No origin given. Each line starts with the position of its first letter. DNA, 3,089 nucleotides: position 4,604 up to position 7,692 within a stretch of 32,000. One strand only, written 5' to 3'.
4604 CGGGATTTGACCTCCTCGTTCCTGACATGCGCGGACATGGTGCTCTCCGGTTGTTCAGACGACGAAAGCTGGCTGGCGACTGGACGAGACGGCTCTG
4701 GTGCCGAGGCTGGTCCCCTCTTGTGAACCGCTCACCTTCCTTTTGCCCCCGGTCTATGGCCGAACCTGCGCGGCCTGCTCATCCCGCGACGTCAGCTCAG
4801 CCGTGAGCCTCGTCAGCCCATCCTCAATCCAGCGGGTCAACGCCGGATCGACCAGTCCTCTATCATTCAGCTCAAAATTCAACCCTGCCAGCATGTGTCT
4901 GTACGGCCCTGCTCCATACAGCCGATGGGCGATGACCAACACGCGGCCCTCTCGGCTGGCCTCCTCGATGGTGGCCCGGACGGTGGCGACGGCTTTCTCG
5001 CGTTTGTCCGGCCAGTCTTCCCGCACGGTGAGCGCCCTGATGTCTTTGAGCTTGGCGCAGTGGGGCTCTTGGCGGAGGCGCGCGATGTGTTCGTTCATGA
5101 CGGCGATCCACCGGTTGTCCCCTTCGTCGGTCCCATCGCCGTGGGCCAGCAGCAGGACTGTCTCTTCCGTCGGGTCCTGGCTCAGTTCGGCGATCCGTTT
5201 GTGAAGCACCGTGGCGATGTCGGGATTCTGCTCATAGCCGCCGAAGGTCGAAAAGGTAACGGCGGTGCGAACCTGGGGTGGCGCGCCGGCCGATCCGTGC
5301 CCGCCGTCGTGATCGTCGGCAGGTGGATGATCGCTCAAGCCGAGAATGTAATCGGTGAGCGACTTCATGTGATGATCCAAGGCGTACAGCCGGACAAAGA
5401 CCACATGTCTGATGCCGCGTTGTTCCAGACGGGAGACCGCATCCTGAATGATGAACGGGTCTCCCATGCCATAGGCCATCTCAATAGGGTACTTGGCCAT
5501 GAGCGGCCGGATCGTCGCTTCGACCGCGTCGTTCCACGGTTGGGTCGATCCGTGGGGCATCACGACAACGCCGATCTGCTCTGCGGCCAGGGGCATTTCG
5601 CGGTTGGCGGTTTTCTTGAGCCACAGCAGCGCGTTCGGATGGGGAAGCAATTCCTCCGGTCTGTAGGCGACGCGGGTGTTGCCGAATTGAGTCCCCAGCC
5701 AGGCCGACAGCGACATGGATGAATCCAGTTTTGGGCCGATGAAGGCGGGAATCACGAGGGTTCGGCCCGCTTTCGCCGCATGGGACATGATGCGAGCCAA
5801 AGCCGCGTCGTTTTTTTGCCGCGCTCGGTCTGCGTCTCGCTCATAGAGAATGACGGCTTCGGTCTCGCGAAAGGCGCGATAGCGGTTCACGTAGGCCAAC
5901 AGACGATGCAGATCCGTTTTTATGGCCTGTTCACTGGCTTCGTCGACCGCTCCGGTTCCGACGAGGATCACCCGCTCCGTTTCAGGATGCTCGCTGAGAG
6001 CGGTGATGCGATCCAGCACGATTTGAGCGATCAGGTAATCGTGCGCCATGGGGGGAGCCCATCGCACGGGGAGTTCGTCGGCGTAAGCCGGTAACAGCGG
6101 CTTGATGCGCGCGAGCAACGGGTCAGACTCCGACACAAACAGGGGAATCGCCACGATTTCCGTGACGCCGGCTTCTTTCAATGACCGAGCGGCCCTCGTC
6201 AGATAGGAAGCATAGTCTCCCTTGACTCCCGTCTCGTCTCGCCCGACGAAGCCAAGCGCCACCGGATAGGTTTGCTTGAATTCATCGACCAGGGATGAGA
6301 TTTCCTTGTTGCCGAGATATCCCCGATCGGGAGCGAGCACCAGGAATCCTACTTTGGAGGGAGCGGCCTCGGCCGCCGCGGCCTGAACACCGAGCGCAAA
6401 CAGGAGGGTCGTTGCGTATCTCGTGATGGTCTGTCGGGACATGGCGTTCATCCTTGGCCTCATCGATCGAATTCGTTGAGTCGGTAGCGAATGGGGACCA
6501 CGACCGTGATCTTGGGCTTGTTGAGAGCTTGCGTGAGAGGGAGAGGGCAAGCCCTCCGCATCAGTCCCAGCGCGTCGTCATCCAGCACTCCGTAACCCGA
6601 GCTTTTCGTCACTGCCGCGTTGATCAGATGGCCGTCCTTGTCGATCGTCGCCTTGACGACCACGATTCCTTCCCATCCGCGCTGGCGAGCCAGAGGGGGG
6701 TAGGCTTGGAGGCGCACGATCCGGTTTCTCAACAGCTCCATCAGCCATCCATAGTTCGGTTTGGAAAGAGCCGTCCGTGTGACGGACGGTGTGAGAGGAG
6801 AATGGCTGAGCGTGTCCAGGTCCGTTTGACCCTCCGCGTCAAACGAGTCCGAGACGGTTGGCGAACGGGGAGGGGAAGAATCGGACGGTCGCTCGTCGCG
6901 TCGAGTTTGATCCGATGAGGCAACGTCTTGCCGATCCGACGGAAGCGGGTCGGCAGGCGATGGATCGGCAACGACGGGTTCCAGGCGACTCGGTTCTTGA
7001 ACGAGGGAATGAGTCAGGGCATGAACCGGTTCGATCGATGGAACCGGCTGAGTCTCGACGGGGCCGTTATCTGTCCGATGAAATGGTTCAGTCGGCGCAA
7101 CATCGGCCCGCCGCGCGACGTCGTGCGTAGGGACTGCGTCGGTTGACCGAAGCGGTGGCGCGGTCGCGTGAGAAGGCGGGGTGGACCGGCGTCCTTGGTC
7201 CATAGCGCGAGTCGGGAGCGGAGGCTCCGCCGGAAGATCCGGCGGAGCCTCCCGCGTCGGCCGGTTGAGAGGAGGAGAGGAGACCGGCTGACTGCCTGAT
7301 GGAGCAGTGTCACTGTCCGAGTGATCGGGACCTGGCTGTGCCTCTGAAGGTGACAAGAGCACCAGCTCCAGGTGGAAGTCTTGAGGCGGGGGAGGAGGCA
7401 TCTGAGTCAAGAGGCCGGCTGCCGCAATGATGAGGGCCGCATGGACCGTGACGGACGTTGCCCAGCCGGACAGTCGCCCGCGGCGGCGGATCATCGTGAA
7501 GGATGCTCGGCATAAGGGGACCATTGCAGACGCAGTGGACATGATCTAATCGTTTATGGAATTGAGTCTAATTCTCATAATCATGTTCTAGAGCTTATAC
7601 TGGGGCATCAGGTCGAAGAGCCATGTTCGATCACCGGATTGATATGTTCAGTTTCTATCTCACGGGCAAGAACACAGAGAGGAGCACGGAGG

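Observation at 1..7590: Fur-box-fronted operon of TonB, secreted chelatase-fold protein, small protein, PEP-CTERM protein, TonB-dependent receptor and atypical regulator: candidate uncharacterised tetrapyrrole/metal capture system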

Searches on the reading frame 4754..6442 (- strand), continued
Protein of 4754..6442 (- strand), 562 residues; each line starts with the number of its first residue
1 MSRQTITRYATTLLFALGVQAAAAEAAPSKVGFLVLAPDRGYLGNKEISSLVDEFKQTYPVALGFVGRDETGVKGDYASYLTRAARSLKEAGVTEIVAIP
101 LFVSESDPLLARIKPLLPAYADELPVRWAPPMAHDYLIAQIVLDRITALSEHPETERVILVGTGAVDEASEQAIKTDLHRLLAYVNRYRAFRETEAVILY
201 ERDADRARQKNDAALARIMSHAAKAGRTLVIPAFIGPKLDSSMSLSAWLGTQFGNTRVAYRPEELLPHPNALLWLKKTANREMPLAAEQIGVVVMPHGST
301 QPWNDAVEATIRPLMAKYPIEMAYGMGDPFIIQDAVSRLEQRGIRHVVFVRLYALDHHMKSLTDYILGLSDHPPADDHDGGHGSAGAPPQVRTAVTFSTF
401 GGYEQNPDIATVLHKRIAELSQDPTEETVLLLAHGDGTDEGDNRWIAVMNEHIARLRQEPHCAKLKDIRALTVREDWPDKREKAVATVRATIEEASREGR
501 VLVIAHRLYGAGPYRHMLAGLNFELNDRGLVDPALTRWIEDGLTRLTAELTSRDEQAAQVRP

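Call 79: search_protein_families(library=ncbifam, proteins=[L085:9855-11948:+, L055:6897-9176:+, L033:4992-7061:+, L004:11793-13934:+, L010:3786-6191:+], max_evalue=1e-10)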
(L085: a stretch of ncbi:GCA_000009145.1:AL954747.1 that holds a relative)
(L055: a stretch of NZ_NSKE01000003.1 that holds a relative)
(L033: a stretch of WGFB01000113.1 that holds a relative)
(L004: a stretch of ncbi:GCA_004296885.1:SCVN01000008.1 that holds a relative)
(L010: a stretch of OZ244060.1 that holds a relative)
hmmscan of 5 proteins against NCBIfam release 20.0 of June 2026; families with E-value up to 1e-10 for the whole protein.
L085:9855-11948:+ (697 aa): 23 families
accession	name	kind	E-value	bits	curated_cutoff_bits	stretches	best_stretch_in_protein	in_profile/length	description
TIGR01785.1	TonB-hemin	subfamily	4.7e-165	550.8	316.85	1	50-697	1-677/677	TonB-dependent heme/hemoglobin receptor family protein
TIGR01786.1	TonB-hemlactrns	subfamily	4.5e-128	428.6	323.75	1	51-697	1-719/719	TonB-dependent hemoglobin/transferrin/lactoferrin family receptor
TIGR01783.1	TonB-siderophor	subfamily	9e-55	186.5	223.5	2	386-697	364-649/649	TonB-dependent siderophore receptor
TIGR01776.1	TonB-tbp-lbp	subfamily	1.4e-37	129.2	468.8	2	25-245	26-258/946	lactoferrin/transferrin family TonB-dependent receptor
NF010010.0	PRK13483.1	equivalog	8e-34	116.6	927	1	33-697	22-660/660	ligand-gated channel protein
NF010038.0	PRK13513.1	equivalog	4.3e-32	111.5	942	1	32-697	17-659/659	ligand-gated channel protein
NF007478.2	PRK10064.1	equivalog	2.5e-30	105.3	745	1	48-697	28-663/663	catecholate siderophore receptor CirA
NF010048.1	PRK13524.1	subfamily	6e-27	94.4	493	2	28-178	16-180/744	FepA family TonB-dependent siderophore receptor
NF007926.1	PRK10641.1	equivalog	6.8e-26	91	836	1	46-697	23-617/617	TonB-dependent vitamin B12 receptor BtuB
TIGR01779.1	TonB-B12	equivalog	8.1e-25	87.4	599.7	1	46-175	24-155/614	TonB-dependent vitamin B12 receptor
NF010011.0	PRK13484.1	equivalog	2.7e-23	82.1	1197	1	51-508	31-488/682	IreA family TonB-dependent siderophore receptor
NF010051.0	PRK13528.1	subfamily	2.7e-21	75.5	583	0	387-696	419-726/727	FepA family TonB-dependent siderophore receptor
TIGR01778.1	TonB-copper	equivalog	9.8e-21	74.1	472.45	1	80-682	9-609/637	TonB-dependent copper receptor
NF010012.0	PRK13486.1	equivalog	1.7e-19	69.6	924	1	53-188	28-172/696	TonB-dependent receptor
NF050067.1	TonBEntbctnRecCfrA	equivalog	2.4e-17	62.5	1200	0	48-175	24-159/698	TonB-dependent ferric enterobactin receptor CfrA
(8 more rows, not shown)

L055:6897-9176:+ (759 aa): 18 families
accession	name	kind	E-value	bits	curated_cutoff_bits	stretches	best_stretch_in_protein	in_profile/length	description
TIGR01786.1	TonB-hemlactrns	subfamily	2.4e-45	155.1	323.75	2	264-738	258-684/719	TonB-dependent hemoglobin/transferrin/lactoferrin family receptor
TIGR01779.1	TonB-B12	equivalog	5.2e-41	140.9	599.7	1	96-506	16-426/614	TonB-dependent vitamin B12 receptor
TIGR01785.1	TonB-hemin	subfamily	2e-40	138.9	316.85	1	108-759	2-677/677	TonB-dependent heme/hemoglobin receptor family protein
NF010010.0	PRK13483.1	equivalog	7.6e-36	123.3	927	1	105-519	31-455/660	ligand-gated channel protein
NF007478.2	PRK10064.1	equivalog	3e-33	115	745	1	96-241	19-170/663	catecholate siderophore receptor CirA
NF007926.1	PRK10641.1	equivalog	2.1e-29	102.5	836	1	105-737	25-593/617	TonB-dependent vitamin B12 receptor BtuB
NF010038.0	PRK13513.1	equivalog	1.9e-26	92.8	942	1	94-759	22-659/659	ligand-gated channel protein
TIGR01783.1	TonB-siderophor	subfamily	4.5e-25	88.4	223.5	1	126-343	2-219/649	TonB-dependent siderophore receptor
NF010011.0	PRK13484.1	equivalog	7.1e-25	87.3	1197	1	107-241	30-171/682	IreA family TonB-dependent siderophore receptor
TIGR04056.1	OMP_RagA_SusC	subfamily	4.3e-24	84.9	368.25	1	24-232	3-207/981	SusC/RagA family TonB-linked outer membrane protein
NF010048.1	PRK13524.1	subfamily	6.3e-23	81.1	493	1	87-240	20-187/744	FepA family TonB-dependent siderophore receptor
NF053590.1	TonB_dep_TOL0244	equivalog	4.5e-20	71.8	645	1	108-245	11-156/604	TOL_0244 family TonB-dependent receptor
NF010051.0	PRK13528.1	subfamily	5.9e-19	67.8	583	0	98-241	25-184/727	FepA family TonB-dependent siderophore receptor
NF050067.1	TonBEntbctnRecCfrA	equivalog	5.8e-17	61.2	1200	1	98-241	17-170/698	TonB-dependent ferric enterobactin receptor CfrA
NF049945.1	TonB_dep_FCYXU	equivalog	2.8e-16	59.3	825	1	70-296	10-238/697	TonB-dependent receptor, FCYXU motif-type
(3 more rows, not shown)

L033:4992-7061:+ (689 aa): 27 families (the best 25 are shown)
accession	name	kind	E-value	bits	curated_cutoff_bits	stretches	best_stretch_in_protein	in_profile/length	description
TIGR01785.1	TonB-hemin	subfamily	4.5e-55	187.3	316.85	1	55-686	2-674/677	TonB-dependent heme/hemoglobin receptor family protein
NF010010.0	PRK13483.1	equivalog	1.3e-46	158.9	927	1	52-664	31-637/660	ligand-gated channel protein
TIGR01779.1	TonB-B12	equivalog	1.5e-46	159.2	599.7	1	52-686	26-611/614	TonB-dependent vitamin B12 receptor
TIGR01783.1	TonB-siderophor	subfamily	4.7e-45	154.4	223.5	2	75-238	6-158/649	TonB-dependent siderophore receptor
TIGR01786.1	TonB-hemlactrns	subfamily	8.7e-44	150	323.75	2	404-663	390-684/719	TonB-dependent hemoglobin/transferrin/lactoferrin family receptor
NF007926.1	PRK10641.1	equivalog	3.8e-40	138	836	2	55-183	28-158/617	TonB-dependent vitamin B12 receptor BtuB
NF010038.0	PRK13513.1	equivalog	4.3e-37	128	942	2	51-207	32-192/659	ligand-gated channel protein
NF053590.1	TonB_dep_TOL0244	equivalog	8.3e-31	107.3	645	1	54-686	10-601/604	TOL_0244 family TonB-dependent receptor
NF007478.2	PRK10064.1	equivalog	4.2e-30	104.6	745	1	57-279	33-259/663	catecholate siderophore receptor CirA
NF010048.1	PRK13524.1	subfamily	1.6e-28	99.6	493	1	404-665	432-711/744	FepA family TonB-dependent siderophore receptor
NF010051.0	PRK13528.1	subfamily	2.3e-28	98.9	583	1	401-662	418-699/727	FepA family TonB-dependent siderophore receptor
NF010011.0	PRK13484.1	equivalog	4e-23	81.5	1197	1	56-199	32-179/682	IreA family TonB-dependent siderophore receptor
NF050067.1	TonBEntbctnRecCfrA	equivalog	8.3e-22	77.3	1200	1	51-181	23-160/698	TonB-dependent ferric enterobactin receptor CfrA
NF010012.0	PRK13486.1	equivalog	1.1e-21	76.9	924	1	57-181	28-160/696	TonB-dependent receptor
NF049946.1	TonB_dep_CU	exception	2.2e-18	66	700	1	16-182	4-173/683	TonB-dependent receptor, CU motif-type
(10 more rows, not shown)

L004:11793-13934:+ (713 aa): 14 families
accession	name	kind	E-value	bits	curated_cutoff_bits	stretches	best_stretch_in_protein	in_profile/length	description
TIGR01785.1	TonB-hemin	subfamily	1.3e-25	90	316.85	1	97-640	3-600/677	TonB-dependent heme/hemoglobin receptor family protein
NF050067.1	TonBEntbctnRecCfrA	equivalog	1e-24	86.8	1200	1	275-604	229-575/698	TonB-dependent ferric enterobactin receptor CfrA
NF010038.0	PRK13513.1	equivalog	3.6e-22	78.7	942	1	100-691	40-638/659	ligand-gated channel protein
NF010010.0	PRK13483.1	equivalog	4.9e-22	77.7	927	1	97-608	35-554/660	ligand-gated channel protein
TIGR01779.1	TonB-B12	equivalog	7.2e-22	77.7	599.7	1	97-627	30-532/614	TonB-dependent vitamin B12 receptor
TIGR01786.1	TonB-hemlactrns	subfamily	7.5e-20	70.8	323.75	1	384-640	383-629/719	TonB-dependent hemoglobin/transferrin/lactoferrin family receptor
NF007478.2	PRK10064.1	equivalog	6.8e-18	64.3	745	1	94-543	29-487/663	catecholate siderophore receptor CirA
NF010012.0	PRK13486.1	equivalog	6.9e-16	57.7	924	0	395-532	350-493/696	TonB-dependent receptor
NF010051.0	PRK13528.1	subfamily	5.2e-15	54.7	583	0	423-543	421-554/727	FepA family TonB-dependent siderophore receptor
NF053590.1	TonB_dep_TOL0244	equivalog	8.1e-15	54.4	645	1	191-689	111-579/604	TOL_0244 family TonB-dependent receptor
NF010048.1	PRK13524.1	subfamily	9.7e-14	50.8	493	0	191-229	147-185/744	FepA family TonB-dependent siderophore receptor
NF007926.1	PRK10641.1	equivalog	3.1e-11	42.6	836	1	127-624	59-532/617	TonB-dependent vitamin B12 receptor BtuB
TIGR01782.1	TonB-Xanth-Caul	subfamily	5.9e-11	41.4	310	0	109-404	20-303/868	TonB-dependent receptor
NF010011.0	PRK13484.1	equivalog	8.9e-11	40.7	1197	0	99-255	34-194/682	IreA family TonB-dependent siderophore receptor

L010:3786-6191:+ (801 aa): 22 families
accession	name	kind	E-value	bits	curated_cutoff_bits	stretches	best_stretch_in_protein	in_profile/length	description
TIGR01785.1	TonB-hemin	subfamily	2.6e-121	406.2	316.85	1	58-796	2-675/677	TonB-dependent heme/hemoglobin receptor family protein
TIGR01786.1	TonB-hemlactrns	subfamily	2.4e-104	350.2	323.75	1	59-778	2-688/719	TonB-dependent hemoglobin/transferrin/lactoferrin family receptor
TIGR01783.1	TonB-siderophor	subfamily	5.8e-49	167.3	223.5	2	75-244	3-166/649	TonB-dependent siderophore receptor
TIGR01776.1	TonB-tbp-lbp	subfamily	6.4e-31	107.1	468.8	1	15-280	8-285/946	lactoferrin/transferrin family TonB-dependent receptor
TIGR01779.1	TonB-B12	equivalog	4.6e-24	84.9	599.7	1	57-190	28-163/614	TonB-dependent vitamin B12 receptor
NF007478.2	PRK10064.1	equivalog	1e-22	80.2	745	1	60-181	33-158/663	catecholate siderophore receptor CirA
NF010010.0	PRK13483.1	equivalog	7.6e-22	77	927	1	51-182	27-164/660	ligand-gated channel protein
NF010048.1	PRK13524.1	subfamily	1.4e-20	73.4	493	1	46-187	29-182/744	FepA family TonB-dependent siderophore receptor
NF010011.0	PRK13484.1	equivalog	1.6e-20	72.9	1197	1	60-240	33-221/682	IreA family TonB-dependent siderophore receptor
NF049945.1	TonB_dep_FCYXU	equivalog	1.8e-20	73.2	825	1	20-191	1-177/697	TonB-dependent receptor, FCYXU motif-type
NF007926.1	PRK10641.1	equivalog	7.1e-20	71.1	836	1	73-219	43-195/617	TonB-dependent vitamin B12 receptor BtuB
NF010012.0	PRK13486.1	equivalog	3e-17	62.3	924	0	62-223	30-200/696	TonB-dependent receptor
NF010051.0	PRK13528.1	subfamily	5.1e-17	61.4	583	1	63-187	38-178/727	FepA family TonB-dependent siderophore receptor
NF007465.0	PRK10044.1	equivalog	3.6e-16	58.5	803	1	62-185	67-191/726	ferrichrome porin FhuA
NF010038.0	PRK13513.1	equivalog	3.7e-16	58.8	942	0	58-278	36-257/659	ligand-gated channel protein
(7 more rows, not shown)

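Call 81: search_solved_structures(query=A2, max_evalue=1, show_alignments=2)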
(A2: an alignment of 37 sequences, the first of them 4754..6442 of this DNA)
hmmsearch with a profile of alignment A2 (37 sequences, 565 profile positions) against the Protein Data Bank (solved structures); distinct sequences matched with E-value up to 1: 9.
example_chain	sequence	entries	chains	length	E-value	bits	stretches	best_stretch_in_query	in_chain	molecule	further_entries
6jv6_A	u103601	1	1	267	5.1e-10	41.7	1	74-171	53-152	Sirohydrochlorin ferrochelatase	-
5zt7_A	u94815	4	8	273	5e-07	31.8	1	74-171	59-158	Sirohydrochlorin ferrochelatase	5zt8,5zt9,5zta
6m25_A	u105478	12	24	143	1.5e-06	30.2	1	288-413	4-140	Sirohydrochlorin cobaltochelatase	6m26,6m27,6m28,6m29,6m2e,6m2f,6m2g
8i56_A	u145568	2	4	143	7.2e-06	28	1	288-413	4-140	Sirohydrochlorin cobaltochelatase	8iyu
3lyh_A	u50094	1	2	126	9.4e-05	24.3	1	72-144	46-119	Cobalamin (Vitamin B12) biosynthesis CbiX protein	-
9b86_A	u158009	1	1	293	0.00094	21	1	148-350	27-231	Heme-binding protein FetB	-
6m2a_A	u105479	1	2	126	0.016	17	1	288-370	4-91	Sirohydrochlorin cobaltochelatase,Sirohydrochlorin cobaltochelatase,Sirohydrochlorin cobal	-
5bra_A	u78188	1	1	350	0.053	15.2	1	48-110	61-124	Putative periplasmic binding protein with substrate ribose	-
4jgg_A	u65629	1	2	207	0.33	12.6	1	148-242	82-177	Esterase TesA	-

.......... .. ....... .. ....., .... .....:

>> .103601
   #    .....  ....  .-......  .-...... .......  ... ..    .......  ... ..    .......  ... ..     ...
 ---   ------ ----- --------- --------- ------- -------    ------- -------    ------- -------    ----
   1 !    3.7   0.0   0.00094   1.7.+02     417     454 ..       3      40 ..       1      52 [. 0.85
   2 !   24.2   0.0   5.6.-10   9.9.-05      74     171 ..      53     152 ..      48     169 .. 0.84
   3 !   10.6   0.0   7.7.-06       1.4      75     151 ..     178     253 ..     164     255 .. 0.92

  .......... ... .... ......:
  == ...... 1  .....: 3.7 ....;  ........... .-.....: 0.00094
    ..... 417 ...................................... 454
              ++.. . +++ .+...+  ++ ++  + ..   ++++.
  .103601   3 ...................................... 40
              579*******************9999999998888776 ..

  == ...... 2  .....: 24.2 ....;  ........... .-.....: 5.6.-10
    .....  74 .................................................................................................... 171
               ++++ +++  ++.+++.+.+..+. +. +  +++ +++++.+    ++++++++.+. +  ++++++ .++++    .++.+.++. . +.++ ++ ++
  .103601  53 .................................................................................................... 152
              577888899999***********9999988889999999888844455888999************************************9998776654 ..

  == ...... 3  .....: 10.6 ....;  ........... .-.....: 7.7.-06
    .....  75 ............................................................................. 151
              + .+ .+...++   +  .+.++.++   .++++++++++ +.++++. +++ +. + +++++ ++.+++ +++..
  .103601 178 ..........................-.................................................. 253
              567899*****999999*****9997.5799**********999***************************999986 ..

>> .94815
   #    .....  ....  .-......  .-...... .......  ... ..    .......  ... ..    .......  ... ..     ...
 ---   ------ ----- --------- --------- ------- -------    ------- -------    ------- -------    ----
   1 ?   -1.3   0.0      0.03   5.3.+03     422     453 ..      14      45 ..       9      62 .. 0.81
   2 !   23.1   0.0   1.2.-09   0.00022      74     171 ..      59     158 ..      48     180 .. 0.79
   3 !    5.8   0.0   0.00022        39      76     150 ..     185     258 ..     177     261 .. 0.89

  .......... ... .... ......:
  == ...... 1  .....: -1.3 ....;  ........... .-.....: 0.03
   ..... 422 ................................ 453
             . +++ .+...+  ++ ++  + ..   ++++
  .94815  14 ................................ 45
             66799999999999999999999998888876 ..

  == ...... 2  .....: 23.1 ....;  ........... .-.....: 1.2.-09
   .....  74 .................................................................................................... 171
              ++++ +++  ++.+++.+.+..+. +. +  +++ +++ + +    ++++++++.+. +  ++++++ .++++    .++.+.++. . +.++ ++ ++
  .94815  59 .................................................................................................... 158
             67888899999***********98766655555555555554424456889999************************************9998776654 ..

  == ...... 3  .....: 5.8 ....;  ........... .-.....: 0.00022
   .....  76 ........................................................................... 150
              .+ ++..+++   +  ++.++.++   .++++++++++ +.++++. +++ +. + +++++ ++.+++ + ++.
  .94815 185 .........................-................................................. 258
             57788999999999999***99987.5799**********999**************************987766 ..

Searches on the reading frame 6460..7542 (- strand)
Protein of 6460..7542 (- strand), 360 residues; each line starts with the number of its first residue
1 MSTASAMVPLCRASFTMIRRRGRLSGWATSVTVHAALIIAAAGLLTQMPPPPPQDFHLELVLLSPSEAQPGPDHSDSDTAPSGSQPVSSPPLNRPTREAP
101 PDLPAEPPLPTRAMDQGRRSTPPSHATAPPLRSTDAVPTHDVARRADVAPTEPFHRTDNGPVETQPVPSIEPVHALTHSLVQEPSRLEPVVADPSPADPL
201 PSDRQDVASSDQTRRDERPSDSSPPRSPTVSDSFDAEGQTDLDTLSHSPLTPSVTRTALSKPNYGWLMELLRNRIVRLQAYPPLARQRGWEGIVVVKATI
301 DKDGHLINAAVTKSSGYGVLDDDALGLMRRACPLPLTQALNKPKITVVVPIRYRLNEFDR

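Call 5: search_protein_families(library=pfam, proteins=[window:6460-7542:-], max_evalue=0.01)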
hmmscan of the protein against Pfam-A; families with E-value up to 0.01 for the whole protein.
window:6460-7542:- (360 aa): 2 families
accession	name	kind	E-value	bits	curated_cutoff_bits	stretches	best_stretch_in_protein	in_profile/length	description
PF03544.19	TonB_C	-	1.7e-15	57.7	24.6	1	280-355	4-79/79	Gram-negative bacterial TonB protein C-terminal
PF13103.11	TonB_2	-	0.0022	18.5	22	1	294-338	28-72/85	TonB C terminal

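Call 6: search_protein_families(library=ncbifam, proteins=[window:6460-7542:-], max_evalue=0.01)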
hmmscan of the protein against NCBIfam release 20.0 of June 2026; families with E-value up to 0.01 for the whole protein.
window:6460-7542:- (360 aa): 3 families
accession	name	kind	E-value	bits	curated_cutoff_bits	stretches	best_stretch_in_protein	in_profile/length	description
TIGR01352.1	tonB_Cterm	subfamily_domain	6.5e-18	64.9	27.1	1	280-356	2-76/76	TonB family protein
NF047760.1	LIC10042_TonB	equivalog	0.00028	21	100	1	280-324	86-130/156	LIC_10042 family TonB-like protein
NF038079.1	TonB_sider_MxcH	equivalog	0.0042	15.2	925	1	280-319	11-50/792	TonB-dependent siderophore myxochelin receptor MxcH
